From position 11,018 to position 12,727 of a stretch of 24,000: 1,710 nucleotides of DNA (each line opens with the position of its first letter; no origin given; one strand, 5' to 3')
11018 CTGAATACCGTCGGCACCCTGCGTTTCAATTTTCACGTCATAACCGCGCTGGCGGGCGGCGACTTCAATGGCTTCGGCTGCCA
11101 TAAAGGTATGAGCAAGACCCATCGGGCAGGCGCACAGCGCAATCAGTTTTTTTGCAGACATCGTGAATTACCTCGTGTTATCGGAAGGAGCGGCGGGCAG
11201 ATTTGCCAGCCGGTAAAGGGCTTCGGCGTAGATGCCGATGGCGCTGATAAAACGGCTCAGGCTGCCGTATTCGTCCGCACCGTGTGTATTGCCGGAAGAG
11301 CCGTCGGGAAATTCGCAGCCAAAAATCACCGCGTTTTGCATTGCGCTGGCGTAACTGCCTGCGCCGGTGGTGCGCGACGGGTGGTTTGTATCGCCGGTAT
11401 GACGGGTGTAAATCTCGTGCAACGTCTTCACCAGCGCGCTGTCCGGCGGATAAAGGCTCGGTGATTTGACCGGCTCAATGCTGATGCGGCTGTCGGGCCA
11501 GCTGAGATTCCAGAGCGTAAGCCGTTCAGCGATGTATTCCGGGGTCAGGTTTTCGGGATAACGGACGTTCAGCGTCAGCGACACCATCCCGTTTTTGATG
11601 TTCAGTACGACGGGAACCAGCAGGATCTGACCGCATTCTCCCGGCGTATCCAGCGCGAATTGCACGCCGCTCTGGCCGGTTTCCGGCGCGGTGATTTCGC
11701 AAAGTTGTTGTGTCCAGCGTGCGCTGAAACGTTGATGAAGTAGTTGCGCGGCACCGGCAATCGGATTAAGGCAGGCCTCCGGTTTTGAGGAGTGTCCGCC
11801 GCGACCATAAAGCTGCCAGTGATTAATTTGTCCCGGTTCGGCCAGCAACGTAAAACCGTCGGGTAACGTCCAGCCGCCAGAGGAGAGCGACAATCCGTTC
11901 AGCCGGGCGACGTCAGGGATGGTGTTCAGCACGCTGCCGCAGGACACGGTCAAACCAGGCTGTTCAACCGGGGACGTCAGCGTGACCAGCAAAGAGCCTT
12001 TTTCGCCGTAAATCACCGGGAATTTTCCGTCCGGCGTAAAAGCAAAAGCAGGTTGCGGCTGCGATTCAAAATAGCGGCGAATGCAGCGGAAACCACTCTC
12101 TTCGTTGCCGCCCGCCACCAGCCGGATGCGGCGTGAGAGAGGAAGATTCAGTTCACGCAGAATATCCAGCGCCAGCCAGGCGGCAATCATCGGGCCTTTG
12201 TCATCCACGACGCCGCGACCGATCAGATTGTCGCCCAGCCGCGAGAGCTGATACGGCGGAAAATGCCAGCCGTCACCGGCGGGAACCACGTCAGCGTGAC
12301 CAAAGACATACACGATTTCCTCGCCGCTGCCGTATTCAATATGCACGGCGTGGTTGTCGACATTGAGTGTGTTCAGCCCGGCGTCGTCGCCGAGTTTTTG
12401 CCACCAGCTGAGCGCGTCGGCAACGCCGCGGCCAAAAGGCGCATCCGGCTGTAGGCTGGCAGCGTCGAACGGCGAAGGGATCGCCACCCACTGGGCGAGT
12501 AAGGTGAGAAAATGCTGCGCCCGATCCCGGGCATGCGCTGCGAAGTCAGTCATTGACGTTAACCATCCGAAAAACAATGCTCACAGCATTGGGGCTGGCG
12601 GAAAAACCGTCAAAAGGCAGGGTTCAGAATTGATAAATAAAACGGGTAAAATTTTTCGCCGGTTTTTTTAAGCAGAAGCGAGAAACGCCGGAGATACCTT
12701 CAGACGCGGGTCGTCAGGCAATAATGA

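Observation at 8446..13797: Orphan Fru-family PTS EIIB/EIIC bracketed by two cytoplasmic metallopeptidases (M20 + M24) under a LacI-type regulator, inserted between argH and oxyR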

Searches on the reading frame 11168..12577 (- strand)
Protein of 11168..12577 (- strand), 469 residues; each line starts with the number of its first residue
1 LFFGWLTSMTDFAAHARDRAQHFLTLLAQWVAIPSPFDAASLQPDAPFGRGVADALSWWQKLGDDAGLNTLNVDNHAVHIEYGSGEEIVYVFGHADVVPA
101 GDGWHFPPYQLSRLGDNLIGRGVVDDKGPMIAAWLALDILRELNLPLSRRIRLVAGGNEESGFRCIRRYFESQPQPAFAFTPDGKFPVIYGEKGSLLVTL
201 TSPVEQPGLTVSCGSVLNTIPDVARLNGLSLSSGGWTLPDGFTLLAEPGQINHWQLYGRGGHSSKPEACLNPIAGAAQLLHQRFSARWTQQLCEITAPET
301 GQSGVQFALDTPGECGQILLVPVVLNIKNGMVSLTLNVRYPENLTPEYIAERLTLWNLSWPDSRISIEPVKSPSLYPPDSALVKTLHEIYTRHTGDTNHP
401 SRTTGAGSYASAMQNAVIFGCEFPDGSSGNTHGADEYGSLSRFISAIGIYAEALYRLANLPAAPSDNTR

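Call 3: search_protein_families(library=pfam, proteins=[window:11168-12577:-])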
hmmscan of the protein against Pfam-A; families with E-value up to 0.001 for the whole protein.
window:11168-12577:- (469 aa): 1 family
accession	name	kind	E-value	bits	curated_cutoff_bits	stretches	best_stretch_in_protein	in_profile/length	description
PF01546.33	Peptidase_M20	-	1.2e-20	74.8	24.6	1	93-455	4-205/206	Peptidase family M20/M25/M40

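Call 4: search_protein_families(library=ncbifam, proteins=[window:11168-12577:-])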
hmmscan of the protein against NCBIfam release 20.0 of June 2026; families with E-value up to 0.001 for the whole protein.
window:11168-12577:- (469 aa): 37 families (the best 25 are shown)
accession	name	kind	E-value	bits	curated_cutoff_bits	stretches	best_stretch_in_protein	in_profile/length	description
NF005591.0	PRK07318.1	equivalog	2.5e-93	313.9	435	1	9-458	2-465/466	dipeptidase PepV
TIGR01887.1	dipeptidaselike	subfamily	2e-90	304.1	207.95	1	23-454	4-447/447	Sapep family Mn(2+)-dependent dipeptidase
TIGR01886.1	dipeptidase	equivalog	8.9e-69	232.5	632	2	11-201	3-193/466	dipeptidase PepV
NF005542.0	PRK07205.1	subfamily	4.2e-64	216.9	602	1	20-459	10-443/444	M20 family metallopeptidase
NF052477.1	3M3SH_dipept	exception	6.6e-53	180.2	1025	2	30-200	20-190/469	Cys-Gly-3M3SH dipeptidase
NF004809.0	PRK06156.1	equivalog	5.7e-49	167.5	438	2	25-204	103-286/573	dipeptidase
TIGR01910.1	DapE-ArgE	subfamily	4.4e-21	75.5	217.6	1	77-201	54-184/373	ArgE/DapE family deacylase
NF006399.0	PRK08651.1-2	equivalog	3.8e-20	72.3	381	1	81-201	60-185/405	succinyl-diaminopimelate desuccinylase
NF006365.0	PRK08588.1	subfamily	1.3e-16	61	289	1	77-162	55-142/383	succinyl-diaminopimelate desuccinylase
NF009557.0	PRK13009.1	equivalog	3.3e-16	59.4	284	2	80-161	53-136/377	succinyl-diaminopimelate desuccinylase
NF010589.0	PRK13983.1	equivalog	2.8e-13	49.6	333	1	77-162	76-163/409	M20 family metallo-hydrolase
TIGR01892.1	AcOrn-deacetyl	equivalog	3.4e-13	49.4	297.7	1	84-174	57-146/365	acetylornithine deacetylase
NF005710.0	PRK07522.1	subfamily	5.1e-13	48.9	412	1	88-167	71-149/391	acetylornithine deacetylase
NF006326.0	PRK08554.1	equivalog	1.2e-12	47.4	354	1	76-162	61-146/446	peptidase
NF006400.0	PRK08651.1-3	equivalog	1.1e-11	44.2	374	1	83-170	80-168/410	succinyl-diaminopimelate desuccinylase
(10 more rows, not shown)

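Call 8: find_homologous_proteins(query=window:11168-12553:-)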
Query window:11168-12553:- (461 aa): 595 proteins with E <= 0.001 among 8000 candidates; the best 120 are listed.
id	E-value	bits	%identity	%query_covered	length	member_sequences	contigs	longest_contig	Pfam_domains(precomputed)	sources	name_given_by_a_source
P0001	0.0e+0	1072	100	100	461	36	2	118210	PF01546.34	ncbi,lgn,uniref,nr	ncbi:Sapep family Mn(2+)-dependent dipeptidase [Rahnella sp. ChDrAdgB13]|uniref:Sapep family Mn(2+)-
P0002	2.4e-273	925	86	100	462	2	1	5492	PF01546.34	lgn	-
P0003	2.6e-268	909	84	100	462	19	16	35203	PF01546.34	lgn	-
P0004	6.9e-267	904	84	100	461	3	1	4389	PF01546.34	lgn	-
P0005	3.0e-266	902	84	100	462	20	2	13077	PF01546.34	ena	-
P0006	2.0e-265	899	85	99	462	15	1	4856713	PF01546.34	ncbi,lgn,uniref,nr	ncbi:hypothetical protein A9993_16770 [Rahnella victoriana]|uniref:Sapep family Mn(2+)-dependent dip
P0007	3.9e-265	898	82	100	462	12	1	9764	PF01546.34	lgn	-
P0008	1.2e-224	765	72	100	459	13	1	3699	PF01546.34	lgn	-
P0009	8.7e-220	749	72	98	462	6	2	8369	PF01546.34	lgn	-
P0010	1.4e-132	461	48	98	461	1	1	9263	PF01546.34,PF07687.20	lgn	-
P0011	6.6e-132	459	47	98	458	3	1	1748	PF01546.34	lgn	-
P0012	1.2e-131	458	48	98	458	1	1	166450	PF01546.34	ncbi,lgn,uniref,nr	ncbi:peptidase m20 [Lucifera butyrica]|uniref:Peptidase m20 n=1 Tax=Lucifera butyrica TaxID=1351585 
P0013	1.8e-131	457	47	98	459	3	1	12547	PF01546.34,PF07687.20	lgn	-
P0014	2.9e-130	454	46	98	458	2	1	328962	PF01546.34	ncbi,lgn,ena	-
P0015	5.3e-130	453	48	98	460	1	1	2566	PF01546.34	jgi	-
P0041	1.8e-122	428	44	98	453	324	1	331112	PF01546.34,PF07687.20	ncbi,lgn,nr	ncbi:M20 family metallopeptidase [Clostridioides difficile]|nr:M20 family metallopeptidase [Clostrid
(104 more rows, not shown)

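Call 9: find_encoding_contigs(protein=P0041, flank=8000, max_places=3)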
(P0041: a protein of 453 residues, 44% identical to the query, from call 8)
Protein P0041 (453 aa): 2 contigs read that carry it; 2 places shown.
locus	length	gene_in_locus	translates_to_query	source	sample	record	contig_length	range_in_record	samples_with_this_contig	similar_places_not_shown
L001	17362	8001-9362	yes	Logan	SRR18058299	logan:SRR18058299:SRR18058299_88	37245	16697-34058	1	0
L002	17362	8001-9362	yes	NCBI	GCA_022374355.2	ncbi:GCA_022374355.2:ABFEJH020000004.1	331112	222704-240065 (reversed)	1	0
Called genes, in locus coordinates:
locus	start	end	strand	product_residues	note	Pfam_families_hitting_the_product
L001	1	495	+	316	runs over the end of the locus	PF00586:AIRS, PF02769:AIRS_C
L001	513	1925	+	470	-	PF12390:Se-cys_synth_N, PF03841:SelA, PF00266:Aminotran_5 (weak), PF01212:Beta_elim_lyase (weak), PF01053:Cys_Met_Meta_PP (weak)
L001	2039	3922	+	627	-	PF00009:GTP_EFTU, PF01926:MMR_HSR1 (weak), PF03144:GTP_EFTU_D2, PF25461:Beta-barrel_SelB, PF09106:WHD_2nd_SelB, PF09107:WHD_3rd_SelB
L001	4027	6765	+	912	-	PF13188:PAS_8 (faint), PF17159:MASE3 (weak), PF00989:PAS (faint), PF08448:PAS_4 (faint), PF13426:PAS_9 (faint), PF00512:HisKA, PF02518:HATPase_c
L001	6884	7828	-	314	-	PF20511:PMI_typeI_cat, PF21621:MPI_cupin_dom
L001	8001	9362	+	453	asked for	PF01546:Peptidase_M20, PF07687:M20_dimer (weak)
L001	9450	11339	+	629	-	PF08279:HTH_11, PF05043:Mga (weak), PF00874:PRD, PF00359:PTS_EIIA_2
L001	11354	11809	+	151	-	PF00359:PTS_EIIA_2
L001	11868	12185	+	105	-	PF25554:PTS_EIIB_BC_N (faint), PF02302:PTS_IIB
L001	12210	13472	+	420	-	PF02378:PTS_EIIC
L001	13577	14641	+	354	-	PF01321:Creatinase_N, PF00557:Peptidase_M24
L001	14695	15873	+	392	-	PF00155:Aminotran_1_2, PF01053:Cys_Met_Meta_PP (weak)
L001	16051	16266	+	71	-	PF12844:HTH_19, PF13560:HTH_31, PF01381:HTH_3, PF13443:HTH_26 (weak)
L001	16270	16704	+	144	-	PF09946:DUF2178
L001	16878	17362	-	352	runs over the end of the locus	PF02424:ApbE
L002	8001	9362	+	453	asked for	PF01546:Peptidase_M20, PF07687:M20_dimer (weak)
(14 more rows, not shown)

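Call 10: find_encoding_contigs(protein=P0012, flank=8000, max_places=2)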
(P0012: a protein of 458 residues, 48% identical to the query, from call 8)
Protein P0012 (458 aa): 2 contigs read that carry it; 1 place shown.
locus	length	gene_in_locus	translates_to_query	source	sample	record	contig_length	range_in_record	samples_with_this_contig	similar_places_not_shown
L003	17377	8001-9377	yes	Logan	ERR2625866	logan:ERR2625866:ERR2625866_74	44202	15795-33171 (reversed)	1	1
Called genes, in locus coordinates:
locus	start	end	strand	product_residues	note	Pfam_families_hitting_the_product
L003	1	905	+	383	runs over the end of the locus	PF00465:Fe-ADH, PF13685:Fe-ADH_2, PF25137:ADH_Fe_C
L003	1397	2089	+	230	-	PF00072:Response_reg, PF00486:Trans_reg_C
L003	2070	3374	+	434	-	PF00512:HisKA, PF02518:HATPase_c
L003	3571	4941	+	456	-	PF13506:Glyco_transf_21, PF00535:Glycos_transf_2, PF13641:Glyco_tranf_2_3, PF01644:Chitin_synth_1 (weak), PF03142:Chitin_synth_2, PF13632:Glyco_trans_2_3 (weak)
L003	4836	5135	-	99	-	-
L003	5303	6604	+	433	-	PF03721:UDPG_MGDP_dh_N, PF03446:NAD_binding_2 (weak), PF00984:UDPG_MGDP_dh, PF03720:UDPG_MGDP_dh_C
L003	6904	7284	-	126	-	PF02627:CMD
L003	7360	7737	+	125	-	PF00376:MerR, PF13411:MerR_1, PF09278:MerR-DNA-bind (weak)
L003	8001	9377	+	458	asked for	PF01546:Peptidase_M20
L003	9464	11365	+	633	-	PF08279:HTH_11, PF05043:Mga (weak), PF00874:PRD, PF00359:PTS_EIIA_2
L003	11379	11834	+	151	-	PF00359:PTS_EIIA_2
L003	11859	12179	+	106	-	PF25554:PTS_EIIB_BC_N (weak), PF02302:PTS_IIB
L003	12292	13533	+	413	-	PF02378:PTS_EIIC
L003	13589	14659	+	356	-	PF01321:Creatinase_N, PF00557:Peptidase_M24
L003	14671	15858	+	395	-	PF00155:Aminotran_1_2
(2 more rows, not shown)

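Call 28: search_protein_families(library=ncbifam, proteins=[L001:14695-15873:+, L001:9450-11339:+, L001:11354-11809:+, L001:8001-9362:+, L001:13577-14641:+], max_evalue=1e-10)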
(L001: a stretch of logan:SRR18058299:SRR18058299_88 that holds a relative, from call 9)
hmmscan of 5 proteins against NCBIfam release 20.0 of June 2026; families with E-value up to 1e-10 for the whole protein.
L001:14695-15873:+ (392 aa): 53 families (the best 25 are shown)
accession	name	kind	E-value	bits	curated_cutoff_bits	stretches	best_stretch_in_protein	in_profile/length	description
TIGR04350.1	C_S_lyase_PatB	subfamily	2e-102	343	340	1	4-386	1-380/384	PatB family C-S lyase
NF004975.0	PRK06348.1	equivalog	2.2e-40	138.8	549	1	31-386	28-380/384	pyridoxal phosphate-dependent aminotransferase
NF041364.1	GntC_guanitoxin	equivalog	1.9e-38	132.3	415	1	82-386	52-354/356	guanitoxin biosynthesis PLP-dependent (S)-gamma-hydroxy-L-arginine cyclodehydratase GntC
NF004770.0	PRK06108.1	subfamily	3.6e-35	121.5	422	1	28-390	32-393/396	pyridoxal phosphate-dependent aminotransferase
NF006569.0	PRK09082.1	subfamily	3.3e-33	115.3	420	1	43-385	41-383/386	methionine aminotransferase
NF006229.0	PRK08361.1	equivalog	6.7e-33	114.2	624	1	32-389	33-388/391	aspartate aminotransferase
NF005816.0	PRK07682.1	equivalog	5.4e-31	107.6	620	1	33-390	30-384/390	aminotransferase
NF005744.0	PRK07568.1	subfamily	5.9e-31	107.6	389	1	55-325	52-320/398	pyridoxal phosphate-dependent aminotransferase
NF041091.1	asp_aminotase_Arch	equivalog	9.4e-31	107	550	1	31-390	26-376/376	aspartate aminotransferase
NF005817.0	PRK07683.1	equivalog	3.1e-29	101.8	575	1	14-390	8-382/387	aminotransferase A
NF005732.0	PRK07550.1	equivalog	6.5e-29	101.1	366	1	81-384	84-383/389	aminotransferase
TIGR03540.1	DapC_direct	equivalog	1.2e-28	100.1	593.25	1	33-386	30-381/383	LL-diaminopimelate aminotransferase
NF006756.0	PRK09276.1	subfamily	5.1e-28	98.1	507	1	33-386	32-383/387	LL-diaminopimelate aminotransferase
TIGR01265.1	tyr_nico_aTase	subfamily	5.3e-28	98.1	292.45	1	45-389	48-399/403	tyrosine/nicotianamine family aminotransferase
NF005593.0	PRK07324.1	equivalog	3.7e-27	95.4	476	1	87-391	77-370/373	aminotransferase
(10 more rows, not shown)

L001:9450-11339:+ (629 aa): 5 families
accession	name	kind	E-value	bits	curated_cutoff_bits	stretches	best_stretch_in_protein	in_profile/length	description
NF053736.1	AcpB_EbpR_MafR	subfamily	2.6e-27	96.2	130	1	6-479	8-478/481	AcpB/EbpR/MafR family transcriptional regulator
NF007366.0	PRK09863.1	equivalog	4.8e-22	78.1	426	1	317-626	271-582/586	putative frv operon regulatory protein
TIGR00848.1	fruA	subfamily_domain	2.1e-14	53.5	103.5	1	500-603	8-118/129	fructose PTS transporter subunit IIA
NF047357.1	antiterm_GlcT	equivalog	3.6e-14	52.8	320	1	291-441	66-211/272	glucose PTS transporter transcription antiterminator GlcT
NF046042.1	LicT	equivalog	5.1e-12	45.6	300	1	317-399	90-172/273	BglG family transcription antiterminator LicT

L001:11354-11809:+ (151 aa): 7 families
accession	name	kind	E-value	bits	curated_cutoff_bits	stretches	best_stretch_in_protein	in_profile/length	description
TIGR00848.1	fruA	subfamily_domain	3.2e-32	111.2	103.5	1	6-132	2-129/129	fructose PTS transporter subunit IIA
NF007389.0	PRK09913.1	equivalog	1.7e-24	86.5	151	1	5-149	3-146/148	PTS fructose transporter subunit IIA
NF007293.0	PRK09765.1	equivalog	9.5e-21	74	763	1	4-147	6-151/639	PTS 2-O-a-mannosyl-D-glycerate transporter subunit IIABC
TIGR01419.1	nitro_reg_IIA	equivalog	4.9e-17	62.1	138.7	1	4-147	4-145/145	PTS IIA-like nitrogen regulatory protein PtsN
NF008145.0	PRK10896.1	equivalog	4.4e-15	55.8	221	1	4-147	12-155/161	PTS IIA-like nitrogen regulatory protein PtsN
NF011663.0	PRK15083.1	subfamily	7.6e-15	54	589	1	7-146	498-635/639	PTS mannitol transporter subunit IICBA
NF008319.0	PRK11109.1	equivalog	2.8e-14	53.2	302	1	11-146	9-140/376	fused PTS fructose transporter subunit IIA/HPr protein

L001:8001-9362:+ (453 aa): 23 families
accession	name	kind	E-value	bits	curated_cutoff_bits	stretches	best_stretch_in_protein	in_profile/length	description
TIGR01887.1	dipeptidaselike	subfamily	8.9e-98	328.4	207.95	1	14-446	3-447/447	Sapep family Mn(2+)-dependent dipeptidase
NF005591.0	PRK07318.1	equivalog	6.1e-97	325.8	435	1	4-450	5-465/466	dipeptidase PepV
TIGR01886.1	dipeptidase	equivalog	1.5e-69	235.1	632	1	4-449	4-464/466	dipeptidase PepV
NF005542.0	PRK07205.1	subfamily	2.9e-68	230.7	602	1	9-451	7-443/444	M20 family metallopeptidase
NF052477.1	3M3SH_dipept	exception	7.5e-60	203.1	1025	1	4-450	2-466/469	Cys-Gly-3M3SH dipeptidase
NF004809.0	PRK06156.1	equivalog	1.8e-47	162.6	438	1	9-451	95-569/573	dipeptidase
TIGR01910.1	DapE-ArgE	subfamily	1.7e-26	93.3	217.6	1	49-162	25-150/373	ArgE/DapE family deacylase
NF010589.0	PRK13983.1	equivalog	1.2e-20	73.9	333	1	66-156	73-165/409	M20 family metallo-hydrolase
NF006365.0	PRK08588.1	subfamily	1.9e-20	73.5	289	1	72-155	58-143/383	succinyl-diaminopimelate desuccinylase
NF006399.0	PRK08651.1-2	equivalog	6.7e-20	71.5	381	1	56-159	39-147/405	succinyl-diaminopimelate desuccinylase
NF009557.0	PRK13009.1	equivalog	1.2e-17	64.2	284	0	54-153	32-136/377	succinyl-diaminopimelate desuccinylase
TIGR01246.1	dapE_proteo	equivalog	3.9e-15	55.7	361.8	0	64-153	41-132/370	succinyl-diaminopimelate desuccinylase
NF006401.0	PRK08651.1-4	equivalog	2.4e-13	49.9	381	1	85-139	84-138/376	succinyl-diaminopimelate desuccinylase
NF005373.0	PRK06915.1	equivalog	2.4e-13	49.8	428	0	71-154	87-171/422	peptidase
NF006326.0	PRK08554.1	equivalog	2.9e-13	49.4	354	0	66-156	59-148/446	peptidase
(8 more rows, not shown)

L001:13577-14641:+ (354 aa): 13 families
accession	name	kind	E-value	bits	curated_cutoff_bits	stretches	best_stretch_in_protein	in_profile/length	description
NF007310.0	PRK09795.1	equivalog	4.8e-101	338.2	393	1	2-352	2-357/361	aminopeptidase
NF040821.1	dipep_PepQ_Arch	equivalog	8.1e-91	304.6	630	1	3-351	2-346/346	Xaa-Pro dipeptidase PepQ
NF008131.0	PRK10879.1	equivalog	4.4e-33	114.7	465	2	123-266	169-313/438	Xaa-Pro aminopeptidase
TIGR00500.1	met_pdase_I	equivalog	2.4e-27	96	171.35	1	128-321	4-205/247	type I methionyl aminopeptidase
NF038259.1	ectoine_DoeA_2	exception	3.1e-27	95.3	575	1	3-352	17-385/386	ectoine hydrolase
NF011720.0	PRK15173.1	subfamily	2.4e-19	69.5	420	1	121-351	109-340/343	peptidase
NF011173.0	PRK14575.1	equivalog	3.3e-19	69.1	850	1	121-352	172-404/406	putative peptidase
NF011174.0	PRK14576.1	subfamily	5.8e-19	68.2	487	1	108-350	154-401/405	putative endopeptidase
TIGR02993.1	ectoine_eutD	equivalog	3.4e-18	66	613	1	124-352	155-389/391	ectoine hydrolase DoeA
NF008970.0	PRK12318.1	equivalog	1.7e-16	60.4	267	1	128-323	44-248/291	methionyl aminopeptidase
TIGR00501.1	met_pdase_II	equivalog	9e-13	48.4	222.65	1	133-317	6-189/295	type II methionyl aminopeptidase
NF010133.0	PRK13607.1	equivalog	4.9e-12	45.4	339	0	113-264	148-297/443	Xaa-Pro dipeptidase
NF009533.0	PRK12897.1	equivalog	4.9e-11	42.5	488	1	128-321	5-206/248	type I methionyl aminopeptidase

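Call 29: search_solved_structures(query=L001:14695-15873:+, max_evalue=1e-20)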
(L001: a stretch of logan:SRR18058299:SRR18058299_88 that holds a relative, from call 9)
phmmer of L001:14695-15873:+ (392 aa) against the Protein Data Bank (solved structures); distinct sequences matched with E-value up to 1e-20: 16.
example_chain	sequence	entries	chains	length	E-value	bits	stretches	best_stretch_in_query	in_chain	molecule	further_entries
3l8a_A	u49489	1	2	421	1.4e-78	267.8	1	2-385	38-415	Putative aminotransferase, probable beta-cystathionase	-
6qp3_A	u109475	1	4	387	7e-72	245.7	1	3-386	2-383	Cystathionine beta-lyase PatB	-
9k71_A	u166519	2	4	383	1.9e-70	241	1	31-385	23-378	cysteine-S-conjugate beta-lyase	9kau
3t32_A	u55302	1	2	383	7.8e-70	239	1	31-385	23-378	Aminotransferase, class I/II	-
8juj_A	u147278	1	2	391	7.1e-69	235.8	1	31-385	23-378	Aspartate aminotransferase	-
3b1c_A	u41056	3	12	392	1.4e-68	234.9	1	2-384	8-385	BetaC-S lyase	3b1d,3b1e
3dzz_A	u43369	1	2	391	3.9e-68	233.4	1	26-386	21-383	putative pyridoxal 5'-phosphate-dependent C-S lyase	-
8y54_A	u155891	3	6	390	5.5e-68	232.9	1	26-386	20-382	cysteine-S-conjugate beta-lyase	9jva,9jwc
9m0q_A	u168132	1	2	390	3.8e-67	230.2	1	26-386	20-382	cysteine-S-conjugate beta-lyase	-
4dgt_A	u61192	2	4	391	2.1e-62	214.6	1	2-385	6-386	Putative pyridoxal phosphate-dependent transferase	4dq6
1c7n_A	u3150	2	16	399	1.1e-57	199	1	2-392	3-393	CYSTALYSIN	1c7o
7qug_A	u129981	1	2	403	8e-55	189.6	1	25-384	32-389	carbon-sulfur lyase FnaPatB1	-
6qp1_A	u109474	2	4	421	1.3e-50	175.8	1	31-385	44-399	Aminotransferase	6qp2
1d2f_A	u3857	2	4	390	3.3e-49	171.1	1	1-377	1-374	MALY PROTEIN | Protein MalY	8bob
5z0q_C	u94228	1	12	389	7.5e-48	166.6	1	2-389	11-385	Aminotransferase, class I and II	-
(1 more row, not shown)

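Call 57: search_solved_structures(query=window:11168-12553:-, max_evalue=1e-20, show_alignments=2)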
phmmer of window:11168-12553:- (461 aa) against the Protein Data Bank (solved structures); distinct sequences matched with E-value up to 1e-20: 3.
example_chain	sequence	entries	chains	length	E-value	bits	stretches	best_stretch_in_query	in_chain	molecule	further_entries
3khx_A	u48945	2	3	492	7.6e-50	173.4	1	19-217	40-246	Putative dipeptidase SACOL1801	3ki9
3khz_A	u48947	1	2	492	5e-49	170.7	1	19-217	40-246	Putative dipeptidase SACOL1801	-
1lfw_A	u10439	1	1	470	2.8e-45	158.3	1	11-450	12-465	pepV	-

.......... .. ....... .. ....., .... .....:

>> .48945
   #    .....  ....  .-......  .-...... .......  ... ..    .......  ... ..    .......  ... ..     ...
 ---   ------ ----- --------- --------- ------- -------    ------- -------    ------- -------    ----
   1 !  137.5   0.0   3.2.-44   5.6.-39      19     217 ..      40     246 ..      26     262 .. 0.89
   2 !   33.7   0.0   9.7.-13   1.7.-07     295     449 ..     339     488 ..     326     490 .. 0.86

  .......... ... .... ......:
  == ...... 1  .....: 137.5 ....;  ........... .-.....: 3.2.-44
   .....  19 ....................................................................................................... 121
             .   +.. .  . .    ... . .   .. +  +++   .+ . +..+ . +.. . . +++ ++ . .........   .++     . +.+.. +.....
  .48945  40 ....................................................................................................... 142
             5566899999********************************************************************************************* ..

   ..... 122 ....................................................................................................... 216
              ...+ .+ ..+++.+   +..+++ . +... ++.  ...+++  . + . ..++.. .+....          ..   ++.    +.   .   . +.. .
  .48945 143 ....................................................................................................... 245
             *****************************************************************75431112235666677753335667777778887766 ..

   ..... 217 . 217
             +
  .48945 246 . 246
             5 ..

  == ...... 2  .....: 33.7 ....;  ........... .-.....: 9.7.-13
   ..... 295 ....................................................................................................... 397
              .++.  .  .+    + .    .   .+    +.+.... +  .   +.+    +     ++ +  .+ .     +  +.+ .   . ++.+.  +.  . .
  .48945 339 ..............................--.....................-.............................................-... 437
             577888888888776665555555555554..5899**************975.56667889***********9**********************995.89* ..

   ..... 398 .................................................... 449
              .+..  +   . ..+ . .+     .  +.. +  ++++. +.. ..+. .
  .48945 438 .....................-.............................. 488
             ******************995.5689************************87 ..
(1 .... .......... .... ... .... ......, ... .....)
